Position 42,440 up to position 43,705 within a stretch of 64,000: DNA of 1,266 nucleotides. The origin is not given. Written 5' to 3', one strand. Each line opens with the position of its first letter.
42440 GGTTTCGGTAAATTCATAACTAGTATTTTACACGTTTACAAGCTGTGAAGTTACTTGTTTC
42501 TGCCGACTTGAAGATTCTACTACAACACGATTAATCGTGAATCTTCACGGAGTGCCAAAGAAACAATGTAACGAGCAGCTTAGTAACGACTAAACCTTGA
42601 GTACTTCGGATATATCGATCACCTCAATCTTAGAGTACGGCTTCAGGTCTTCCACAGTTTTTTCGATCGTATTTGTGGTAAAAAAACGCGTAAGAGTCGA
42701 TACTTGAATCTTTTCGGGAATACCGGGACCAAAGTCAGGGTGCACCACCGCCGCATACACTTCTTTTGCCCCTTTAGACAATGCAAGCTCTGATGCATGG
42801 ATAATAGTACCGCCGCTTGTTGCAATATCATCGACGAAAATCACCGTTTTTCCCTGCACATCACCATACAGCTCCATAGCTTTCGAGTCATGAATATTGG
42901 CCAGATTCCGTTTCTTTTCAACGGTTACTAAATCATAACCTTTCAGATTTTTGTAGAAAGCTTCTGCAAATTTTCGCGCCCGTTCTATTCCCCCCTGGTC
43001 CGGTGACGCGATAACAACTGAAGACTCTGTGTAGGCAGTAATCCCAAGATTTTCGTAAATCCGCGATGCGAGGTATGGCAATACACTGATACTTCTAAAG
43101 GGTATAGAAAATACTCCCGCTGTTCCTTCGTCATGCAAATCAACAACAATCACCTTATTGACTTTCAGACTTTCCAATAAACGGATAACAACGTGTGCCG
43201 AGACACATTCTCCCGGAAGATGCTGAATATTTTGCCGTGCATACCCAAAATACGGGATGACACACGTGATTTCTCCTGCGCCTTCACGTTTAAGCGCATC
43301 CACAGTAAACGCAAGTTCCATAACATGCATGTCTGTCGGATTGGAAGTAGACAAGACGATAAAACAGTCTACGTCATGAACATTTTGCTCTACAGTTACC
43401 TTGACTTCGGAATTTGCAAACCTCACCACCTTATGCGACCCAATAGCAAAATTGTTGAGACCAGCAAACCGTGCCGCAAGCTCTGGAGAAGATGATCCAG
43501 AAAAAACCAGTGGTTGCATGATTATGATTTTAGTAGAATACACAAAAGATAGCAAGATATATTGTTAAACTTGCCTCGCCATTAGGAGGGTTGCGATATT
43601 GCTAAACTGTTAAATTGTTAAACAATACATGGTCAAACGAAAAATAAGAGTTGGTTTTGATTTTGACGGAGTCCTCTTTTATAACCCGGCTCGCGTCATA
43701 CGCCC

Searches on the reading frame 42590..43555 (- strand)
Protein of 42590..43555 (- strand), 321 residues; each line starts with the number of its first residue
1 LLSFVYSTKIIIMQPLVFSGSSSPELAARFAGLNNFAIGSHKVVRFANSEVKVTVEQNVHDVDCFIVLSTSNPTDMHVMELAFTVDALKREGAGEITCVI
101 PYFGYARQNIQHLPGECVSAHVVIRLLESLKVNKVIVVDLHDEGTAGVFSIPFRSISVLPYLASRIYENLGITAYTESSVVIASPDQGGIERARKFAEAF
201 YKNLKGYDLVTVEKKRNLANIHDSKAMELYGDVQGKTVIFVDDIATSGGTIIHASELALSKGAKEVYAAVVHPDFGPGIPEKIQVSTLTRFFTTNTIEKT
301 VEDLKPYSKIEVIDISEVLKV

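Call 61: search_protein_families(library=pfam, proteins=[window:42590-43555:-], max_evalue=0.00001)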
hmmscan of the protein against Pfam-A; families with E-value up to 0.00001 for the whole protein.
window:42590-43555:- (321 aa): 3 families
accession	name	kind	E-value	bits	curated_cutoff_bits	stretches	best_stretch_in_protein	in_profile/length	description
PF13793.12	Pribosyltran_N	-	1.7e-31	108.9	25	1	17-129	3-115/117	N-terminal domain of ribose phosphate pyrophosphokinase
PF00156.33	Pribosyltran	-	6.4e-14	52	26.3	1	162-272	18-124/158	Phosphoribosyl transferase domain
PF14572.12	Pribosyl_synth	-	7.3e-14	52.6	27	1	213-319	59-166/184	Phosphoribosyl synthetase-associated domain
